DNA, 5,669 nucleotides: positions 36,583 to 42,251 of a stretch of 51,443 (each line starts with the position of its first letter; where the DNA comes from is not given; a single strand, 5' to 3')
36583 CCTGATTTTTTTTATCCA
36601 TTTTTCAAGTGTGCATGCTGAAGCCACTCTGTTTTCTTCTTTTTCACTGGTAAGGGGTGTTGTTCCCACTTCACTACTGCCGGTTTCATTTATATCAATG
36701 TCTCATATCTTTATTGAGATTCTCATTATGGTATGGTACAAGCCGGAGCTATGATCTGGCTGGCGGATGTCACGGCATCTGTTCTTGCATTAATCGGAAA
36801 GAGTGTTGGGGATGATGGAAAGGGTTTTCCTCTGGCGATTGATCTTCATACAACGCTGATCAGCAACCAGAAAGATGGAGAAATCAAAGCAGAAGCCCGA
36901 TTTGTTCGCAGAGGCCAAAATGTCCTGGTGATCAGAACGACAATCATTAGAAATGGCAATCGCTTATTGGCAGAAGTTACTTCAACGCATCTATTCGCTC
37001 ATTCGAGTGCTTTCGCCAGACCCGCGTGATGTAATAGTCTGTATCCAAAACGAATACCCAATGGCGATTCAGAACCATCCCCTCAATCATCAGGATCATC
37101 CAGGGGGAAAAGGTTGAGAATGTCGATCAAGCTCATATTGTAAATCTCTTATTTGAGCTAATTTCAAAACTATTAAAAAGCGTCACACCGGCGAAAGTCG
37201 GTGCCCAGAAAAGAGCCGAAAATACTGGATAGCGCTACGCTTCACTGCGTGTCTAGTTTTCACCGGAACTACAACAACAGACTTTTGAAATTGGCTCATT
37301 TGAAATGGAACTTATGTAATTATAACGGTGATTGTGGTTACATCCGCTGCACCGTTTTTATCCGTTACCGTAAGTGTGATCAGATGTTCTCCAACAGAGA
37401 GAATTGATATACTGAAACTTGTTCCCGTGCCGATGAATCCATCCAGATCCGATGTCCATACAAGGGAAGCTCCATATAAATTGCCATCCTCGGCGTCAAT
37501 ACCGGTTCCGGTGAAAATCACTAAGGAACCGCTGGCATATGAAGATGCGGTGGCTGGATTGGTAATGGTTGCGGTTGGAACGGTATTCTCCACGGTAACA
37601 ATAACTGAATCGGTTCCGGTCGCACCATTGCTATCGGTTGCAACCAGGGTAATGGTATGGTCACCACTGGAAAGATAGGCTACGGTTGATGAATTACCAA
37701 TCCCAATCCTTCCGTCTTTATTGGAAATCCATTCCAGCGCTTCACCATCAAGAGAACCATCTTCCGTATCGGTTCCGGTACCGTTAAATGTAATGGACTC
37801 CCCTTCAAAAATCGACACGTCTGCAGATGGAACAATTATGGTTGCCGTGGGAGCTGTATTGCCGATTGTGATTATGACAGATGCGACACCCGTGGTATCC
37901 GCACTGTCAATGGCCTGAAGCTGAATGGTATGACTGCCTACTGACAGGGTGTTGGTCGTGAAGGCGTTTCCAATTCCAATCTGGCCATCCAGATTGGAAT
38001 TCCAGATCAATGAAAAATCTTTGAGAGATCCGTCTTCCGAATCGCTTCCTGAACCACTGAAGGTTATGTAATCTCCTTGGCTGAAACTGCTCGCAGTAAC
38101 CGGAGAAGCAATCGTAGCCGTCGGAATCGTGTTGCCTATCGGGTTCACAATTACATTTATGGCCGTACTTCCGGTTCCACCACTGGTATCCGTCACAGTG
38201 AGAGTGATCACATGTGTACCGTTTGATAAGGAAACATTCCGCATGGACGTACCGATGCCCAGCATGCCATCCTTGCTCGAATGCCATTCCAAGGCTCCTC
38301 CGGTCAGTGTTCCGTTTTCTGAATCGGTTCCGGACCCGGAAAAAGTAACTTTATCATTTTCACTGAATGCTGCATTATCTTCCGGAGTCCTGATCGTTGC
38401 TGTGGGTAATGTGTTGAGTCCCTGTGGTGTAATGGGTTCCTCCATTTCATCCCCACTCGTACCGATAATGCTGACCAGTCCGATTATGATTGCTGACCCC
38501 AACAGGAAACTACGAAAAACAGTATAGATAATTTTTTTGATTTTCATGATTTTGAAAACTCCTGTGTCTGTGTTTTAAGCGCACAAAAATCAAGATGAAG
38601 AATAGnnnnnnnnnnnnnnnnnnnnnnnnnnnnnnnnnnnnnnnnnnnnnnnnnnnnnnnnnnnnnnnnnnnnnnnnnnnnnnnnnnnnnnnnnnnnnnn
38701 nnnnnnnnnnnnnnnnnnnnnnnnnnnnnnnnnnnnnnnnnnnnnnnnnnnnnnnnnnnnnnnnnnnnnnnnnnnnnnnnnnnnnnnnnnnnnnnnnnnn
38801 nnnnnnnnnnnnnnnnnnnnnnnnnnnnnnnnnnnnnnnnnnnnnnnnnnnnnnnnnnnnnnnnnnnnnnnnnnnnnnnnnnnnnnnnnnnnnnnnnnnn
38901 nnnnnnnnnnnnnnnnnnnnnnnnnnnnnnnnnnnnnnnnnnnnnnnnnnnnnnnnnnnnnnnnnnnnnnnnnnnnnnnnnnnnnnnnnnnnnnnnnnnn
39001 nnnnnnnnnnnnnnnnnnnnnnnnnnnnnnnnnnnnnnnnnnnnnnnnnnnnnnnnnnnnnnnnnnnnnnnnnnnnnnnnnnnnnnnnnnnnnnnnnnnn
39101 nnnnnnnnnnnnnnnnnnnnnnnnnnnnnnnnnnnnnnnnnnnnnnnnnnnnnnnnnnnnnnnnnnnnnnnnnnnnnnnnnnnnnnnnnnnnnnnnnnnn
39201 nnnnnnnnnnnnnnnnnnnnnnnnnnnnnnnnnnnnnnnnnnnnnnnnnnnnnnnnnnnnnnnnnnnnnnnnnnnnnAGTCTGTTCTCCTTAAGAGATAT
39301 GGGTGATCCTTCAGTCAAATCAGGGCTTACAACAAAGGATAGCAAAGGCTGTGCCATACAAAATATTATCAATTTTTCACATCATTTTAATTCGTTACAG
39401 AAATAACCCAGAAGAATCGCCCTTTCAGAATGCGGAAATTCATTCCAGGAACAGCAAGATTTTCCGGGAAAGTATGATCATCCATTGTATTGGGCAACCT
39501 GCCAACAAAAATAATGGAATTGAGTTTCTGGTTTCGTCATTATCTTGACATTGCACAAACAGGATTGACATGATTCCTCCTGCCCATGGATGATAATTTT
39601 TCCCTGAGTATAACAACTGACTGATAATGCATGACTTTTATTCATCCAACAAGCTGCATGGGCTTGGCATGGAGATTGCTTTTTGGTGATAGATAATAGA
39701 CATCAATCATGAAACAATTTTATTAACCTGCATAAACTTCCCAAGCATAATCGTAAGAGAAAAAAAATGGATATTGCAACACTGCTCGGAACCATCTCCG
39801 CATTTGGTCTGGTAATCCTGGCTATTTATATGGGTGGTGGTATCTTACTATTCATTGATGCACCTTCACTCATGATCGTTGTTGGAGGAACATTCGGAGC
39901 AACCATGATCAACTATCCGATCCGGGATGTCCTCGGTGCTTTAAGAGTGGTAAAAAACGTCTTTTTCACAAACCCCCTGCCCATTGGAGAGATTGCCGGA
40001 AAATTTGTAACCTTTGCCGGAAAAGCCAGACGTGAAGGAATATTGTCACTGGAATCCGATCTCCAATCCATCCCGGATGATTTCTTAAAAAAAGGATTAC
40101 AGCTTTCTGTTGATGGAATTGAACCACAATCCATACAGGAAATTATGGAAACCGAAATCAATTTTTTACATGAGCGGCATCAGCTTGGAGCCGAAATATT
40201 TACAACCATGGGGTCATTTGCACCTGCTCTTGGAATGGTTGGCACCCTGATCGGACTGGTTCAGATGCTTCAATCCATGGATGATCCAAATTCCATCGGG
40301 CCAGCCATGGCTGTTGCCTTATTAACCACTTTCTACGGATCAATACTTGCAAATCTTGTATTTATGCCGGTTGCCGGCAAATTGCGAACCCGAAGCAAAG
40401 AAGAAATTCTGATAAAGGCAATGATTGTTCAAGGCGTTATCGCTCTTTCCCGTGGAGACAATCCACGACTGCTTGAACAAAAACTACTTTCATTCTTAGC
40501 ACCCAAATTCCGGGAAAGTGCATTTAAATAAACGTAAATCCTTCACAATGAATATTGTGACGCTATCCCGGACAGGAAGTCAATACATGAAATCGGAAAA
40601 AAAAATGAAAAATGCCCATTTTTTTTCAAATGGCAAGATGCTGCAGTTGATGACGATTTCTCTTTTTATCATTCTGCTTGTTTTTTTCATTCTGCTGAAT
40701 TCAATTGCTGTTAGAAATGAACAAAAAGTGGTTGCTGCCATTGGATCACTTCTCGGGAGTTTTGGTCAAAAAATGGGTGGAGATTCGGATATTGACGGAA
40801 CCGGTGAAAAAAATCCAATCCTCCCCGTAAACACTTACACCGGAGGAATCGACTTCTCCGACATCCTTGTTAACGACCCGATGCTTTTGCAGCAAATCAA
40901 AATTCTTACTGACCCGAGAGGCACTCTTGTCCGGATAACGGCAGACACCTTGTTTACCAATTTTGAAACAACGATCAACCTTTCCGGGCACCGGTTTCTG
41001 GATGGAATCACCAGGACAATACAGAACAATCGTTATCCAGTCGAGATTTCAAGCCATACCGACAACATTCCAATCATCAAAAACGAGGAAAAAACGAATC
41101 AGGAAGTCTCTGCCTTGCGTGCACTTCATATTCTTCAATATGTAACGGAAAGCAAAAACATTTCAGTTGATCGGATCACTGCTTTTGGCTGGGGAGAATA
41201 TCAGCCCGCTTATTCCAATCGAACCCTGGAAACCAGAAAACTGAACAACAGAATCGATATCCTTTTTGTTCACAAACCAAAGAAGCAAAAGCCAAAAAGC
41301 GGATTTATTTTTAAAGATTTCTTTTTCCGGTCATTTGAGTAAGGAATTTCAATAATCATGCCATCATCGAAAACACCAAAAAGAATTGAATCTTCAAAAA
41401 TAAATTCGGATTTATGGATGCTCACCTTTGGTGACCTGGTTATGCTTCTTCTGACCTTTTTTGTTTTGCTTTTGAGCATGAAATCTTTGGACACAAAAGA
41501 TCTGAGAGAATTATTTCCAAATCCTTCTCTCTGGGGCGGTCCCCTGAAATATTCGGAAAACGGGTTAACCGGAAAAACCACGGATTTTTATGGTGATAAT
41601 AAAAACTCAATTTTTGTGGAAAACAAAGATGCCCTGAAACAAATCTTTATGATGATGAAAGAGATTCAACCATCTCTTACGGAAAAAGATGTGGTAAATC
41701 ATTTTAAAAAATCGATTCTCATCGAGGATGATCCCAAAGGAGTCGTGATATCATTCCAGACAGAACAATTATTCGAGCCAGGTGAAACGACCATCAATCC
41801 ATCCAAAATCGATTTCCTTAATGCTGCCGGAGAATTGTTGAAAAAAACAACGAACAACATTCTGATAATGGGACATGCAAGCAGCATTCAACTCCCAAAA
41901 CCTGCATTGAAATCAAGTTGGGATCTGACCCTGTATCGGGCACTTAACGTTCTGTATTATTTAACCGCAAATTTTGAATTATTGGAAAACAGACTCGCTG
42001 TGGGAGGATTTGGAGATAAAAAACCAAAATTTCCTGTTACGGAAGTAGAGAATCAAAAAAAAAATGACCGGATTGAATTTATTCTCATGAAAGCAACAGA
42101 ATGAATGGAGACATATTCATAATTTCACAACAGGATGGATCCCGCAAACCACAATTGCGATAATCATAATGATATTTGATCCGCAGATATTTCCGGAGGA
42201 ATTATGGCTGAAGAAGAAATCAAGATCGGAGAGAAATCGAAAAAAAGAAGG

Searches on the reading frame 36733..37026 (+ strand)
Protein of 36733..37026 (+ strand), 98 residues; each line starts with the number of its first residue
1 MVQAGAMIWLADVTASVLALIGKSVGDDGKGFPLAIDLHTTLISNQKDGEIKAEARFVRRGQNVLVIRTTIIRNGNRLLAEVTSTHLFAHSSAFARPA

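Call 3: search_protein_families(library=pfam, proteins=[window:36733-37026:+], max_evalue=0.01)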
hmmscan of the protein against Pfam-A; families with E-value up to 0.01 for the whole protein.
window:36733-37026:+ (98 aa): 0 families

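Call 77: search_protein_families(library=ncbifam, proteins=[window:36733-37026:+], max_evalue=0.1)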
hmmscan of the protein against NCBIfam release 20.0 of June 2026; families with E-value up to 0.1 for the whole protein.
window:36733-37026:+ (98 aa): 4 families
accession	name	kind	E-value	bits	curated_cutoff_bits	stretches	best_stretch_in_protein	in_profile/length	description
TIGR00369.1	unchar_dom_1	domain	2.4e-06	27.6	36.6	1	5-86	38-115/117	hotdog fold thioesterase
NF047425.1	MenI_Listeria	exception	0.00092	18.9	185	1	4-80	38-110/122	1,4-dihydroxy-2-naphthoyl-CoA hydrolase MenI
NF008675.0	PRK11688.1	equivalog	0.025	14.4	107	1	36-87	103-154/156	thioesterase family protein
NF003428.0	PRK04923.1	equivalog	0.091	11.9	536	1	34-79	26-71/319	ribose-phosphate diphosphokinase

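Call 78: search_protein_families(library=pfam, proteins=[window:36733-37026:+], max_evalue=10)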
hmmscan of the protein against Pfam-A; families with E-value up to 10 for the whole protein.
window:36733-37026:+ (98 aa): 3 families
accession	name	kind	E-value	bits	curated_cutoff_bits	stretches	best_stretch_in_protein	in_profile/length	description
PF13622.12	4HBT_3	-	0.016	15.9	24.3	1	15-84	18-78/83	Acyl-CoA thioesterase N-terminal domain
PF13793.12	Pribosyltran_N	-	0.036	14.4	25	1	34-81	20-66/117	N-terminal domain of ribose phosphate pyrophosphokinase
PF03061.28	4HBT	-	0.062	14.1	20.6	1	16-79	18-78/79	Thioesterase superfamily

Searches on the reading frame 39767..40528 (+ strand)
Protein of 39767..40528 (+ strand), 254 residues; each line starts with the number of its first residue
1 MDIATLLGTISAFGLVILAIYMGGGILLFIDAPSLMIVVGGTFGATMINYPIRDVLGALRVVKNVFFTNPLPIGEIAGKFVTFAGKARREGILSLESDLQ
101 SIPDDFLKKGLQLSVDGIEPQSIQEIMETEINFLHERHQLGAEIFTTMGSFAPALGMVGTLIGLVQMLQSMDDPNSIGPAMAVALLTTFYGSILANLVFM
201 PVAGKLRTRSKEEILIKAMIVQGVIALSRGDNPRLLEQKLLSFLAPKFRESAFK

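Call 16: search_protein_families(library=pfam, proteins=[window:39767-40528:+], max_evalue=0.001)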
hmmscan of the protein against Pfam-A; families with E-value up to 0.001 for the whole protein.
window:39767-40528:+ (254 aa): 1 family
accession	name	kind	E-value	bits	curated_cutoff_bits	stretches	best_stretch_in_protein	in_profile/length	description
PF01618.21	MotA_ExbB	-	1e-32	113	22.9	1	100-215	3-123/127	MotA/TolQ/ExbB proton channel family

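Call 77: search_protein_families(library=ncbifam, proteins=[window:39767-40528:+], max_evalue=0.1)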
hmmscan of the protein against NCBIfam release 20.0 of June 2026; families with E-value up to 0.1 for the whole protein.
window:39767-40528:+ (254 aa): 10 families
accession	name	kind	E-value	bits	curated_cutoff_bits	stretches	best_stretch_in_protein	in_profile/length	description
NF006527.0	PRK08990.1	equivalog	7.6e-83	277.7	341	1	1-251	1-249/254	flagellar motor protein PomA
NF005383.1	PRK06926.1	equivalog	2.1e-80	269.6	394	1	2-247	5-253/271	flagellar motor protein MotP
NF006583.0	PRK09109.1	equivalog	3e-64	216.5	237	1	1-244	1-245/246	flagellar motor protein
NF005997.1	PRK08124.1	equivalog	4.3e-64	216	340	1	1-251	1-253/259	flagellar motor stator protein MotA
NF006284.1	PRK08456.1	equivalog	2.6e-47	161.1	380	1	1-247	1-248/252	flagellar motor stator protein MotA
NF005237.0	PRK06743.1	equivalog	4.2e-45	154.2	373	1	2-242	19-263/277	flagellar motor protein MotP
TIGR03818.1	MotA1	equivalog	6.3e-21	74.7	303.8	2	115-235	135-256/282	flagellar motor stator protein MotA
TIGR02796.1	tolQ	equivalog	5e-05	23.2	221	1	121-193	102-180/216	protein TolQ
TIGR02797.1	exbB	equivalog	0.04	13.7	206.2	1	136-192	113-174/211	tonB-system energizer ExbB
TIGR02805.1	exbB2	equivalog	0.08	13.1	135.35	1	143-191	56-109/138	TonB-system energizer ExbB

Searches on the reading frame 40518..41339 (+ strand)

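Call 16: search_protein_families(library=pfam, proteins=[window:40518-41339:+], max_evalue=0.001)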
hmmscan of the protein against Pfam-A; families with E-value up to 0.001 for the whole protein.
window:40518-41339:+ (274 aa): 1 family
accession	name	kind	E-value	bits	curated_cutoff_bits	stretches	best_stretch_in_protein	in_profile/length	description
PF00691.25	OmpA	-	9.3e-13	48.8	27.2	1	146-243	2-97/98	OmpA family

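Call 77: search_protein_families(library=ncbifam, proteins=[window:40518-41339:+], max_evalue=0.1)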
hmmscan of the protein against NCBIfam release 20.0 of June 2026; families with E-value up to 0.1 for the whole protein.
window:40518-41339:+ (274 aa): 35 families (the best 25 are shown)
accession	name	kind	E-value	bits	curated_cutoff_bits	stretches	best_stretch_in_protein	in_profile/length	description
NF006541.1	PRK09038.1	equivalog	8.4e-22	78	283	1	125-250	124-248/253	flagellar motor protein MotD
NF005382.1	PRK06925.1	equivalog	4.1e-19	69.7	264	1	120-249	93-222/225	flagellar motor protein MotS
TIGR03350.1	type_VI_ompA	equivalog_domain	4.6e-18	65.5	139.8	1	127-249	15-136/137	type VI secretion system protein TssL, long form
NF005831.1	PRK07734.1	equivalog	1.1e-17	64.7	301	1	118-250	115-248/250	flagellar motor protein MotB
NF006508.0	PRK08944.1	subfamily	1.1e-17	64.3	259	1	125-256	162-293/304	MotB family protein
NF005195.1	PRK06667.1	equivalog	2.5e-17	63.5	300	1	51-251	24-236/241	flagellar motor protein MotB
NF053611.1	YiaD_Gzip_OmpA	equivalog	1.1e-13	51.3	175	1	127-249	87-205/206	YiaD family glycine zipper/OmpA-like lipoprotein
NF005444.0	PRK07033.1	equivalog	3.1e-12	46.2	520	1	136-258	308-429/438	DotU family type VI secretion system protein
NF005999.0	PRK08126.1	subfamily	5.7e-12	45.1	571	1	129-251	310-431/432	hypothetical protein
NF006542.0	PRK09039.1-1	equivalog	4.4e-11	42.4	388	1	175-250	548-624/627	peptidoglycan -binding protein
NF045787.1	OmpABordt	equivalog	1.6e-10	41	200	1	136-251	79-190/194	outer membrane protein OmpA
NF005445.0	PRK07034.1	equivalog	3.3e-10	39.3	703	1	127-250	379-507/536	hypothetical protein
NF006545.0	PRK09039.1-4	equivalog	2.1e-09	37.5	372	1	174-248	264-337/342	peptidoglycan -binding protein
NF006544.0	PRK09039.1-3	equivalog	1.1e-08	35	362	1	175-249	265-339/343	peptidoglycan -binding protein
NF006285.1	PRK08457.1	equivalog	1.9e-08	34.4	250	1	135-259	115-239/253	flagellar motor protein MotB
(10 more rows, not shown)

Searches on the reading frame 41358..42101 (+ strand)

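Call 47: search_protein_families(library=pfam, proteins=[window:41358-42101:+], max_evalue=0.0001)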
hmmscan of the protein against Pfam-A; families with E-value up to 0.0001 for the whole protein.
window:41358-42101:+ (248 aa): 2 families
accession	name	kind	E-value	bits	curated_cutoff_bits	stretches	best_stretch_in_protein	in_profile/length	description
PF13677.11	MotB_plug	-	1.4e-12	47.5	24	1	11-52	9-50/58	Membrane MotB of proton-channel complex MotA/MotB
PF00691.25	OmpA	-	3e-12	47.2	27.2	1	138-236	1-97/98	OmpA family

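Call 77: search_protein_families(library=ncbifam, proteins=[window:41358-42101:+], max_evalue=0.1)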
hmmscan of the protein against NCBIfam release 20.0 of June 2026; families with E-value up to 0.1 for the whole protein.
window:41358-42101:+ (248 aa): 21 families
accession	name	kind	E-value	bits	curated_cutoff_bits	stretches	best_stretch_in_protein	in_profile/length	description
NF006508.0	PRK08944.1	subfamily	1.4e-29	103.3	259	2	88-246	136-290/304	MotB family protein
NF005382.1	PRK06925.1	equivalog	9.3e-29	101.3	264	1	21-244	1-224/225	flagellar motor protein MotS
NF005195.1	PRK06667.1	equivalog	3.6e-25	89.1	300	1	12-245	7-237/241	flagellar motor protein MotB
NF006541.1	PRK09038.1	equivalog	1.5e-20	74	283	1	8-246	4-251/253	flagellar motor protein MotD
NF005831.1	PRK07734.1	equivalog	5.5e-20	72.2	301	1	8-244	7-249/250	flagellar motor protein MotB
NF005236.0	PRK06742.1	equivalog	9e-20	71.1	312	1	15-240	7-220/225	flagellar motor protein MotS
TIGR03350.1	type_VI_ompA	equivalog_domain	1.4e-15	57.5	139.8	1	119-241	14-135/137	type VI secretion system protein TssL, long form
NF006285.1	PRK08457.1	equivalog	4.2e-12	46.4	250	1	104-244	90-231/253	flagellar motor protein MotB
NF005444.0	PRK07033.1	equivalog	8.4e-12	44.8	520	1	119-247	298-425/438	DotU family type VI secretion system protein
NF006548.1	PRK09041.1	equivalog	2.3e-09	36.8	277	1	89-195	117-227/287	flagellar motor protein MotB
NF006543.0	PRK09039.1-2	equivalog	1.1e-07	32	305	1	132-243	229-347/350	peptidoglycan -binding protein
NF004651.0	PRK05996.1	equivalog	1.1e-07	31.8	342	1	97-245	275-421/424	MotB family protein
NF006542.0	PRK09039.1-1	equivalog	1.1e-07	31.2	388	1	133-243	505-624/627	peptidoglycan -binding protein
NF053611.1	YiaD_Gzip_OmpA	equivalog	1.3e-07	31.6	175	1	117-242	84-205/206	YiaD family glycine zipper/OmpA-like lipoprotein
NF006545.0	PRK09039.1-4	equivalog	4.8e-07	29.8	372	1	131-243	220-339/342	peptidoglycan -binding protein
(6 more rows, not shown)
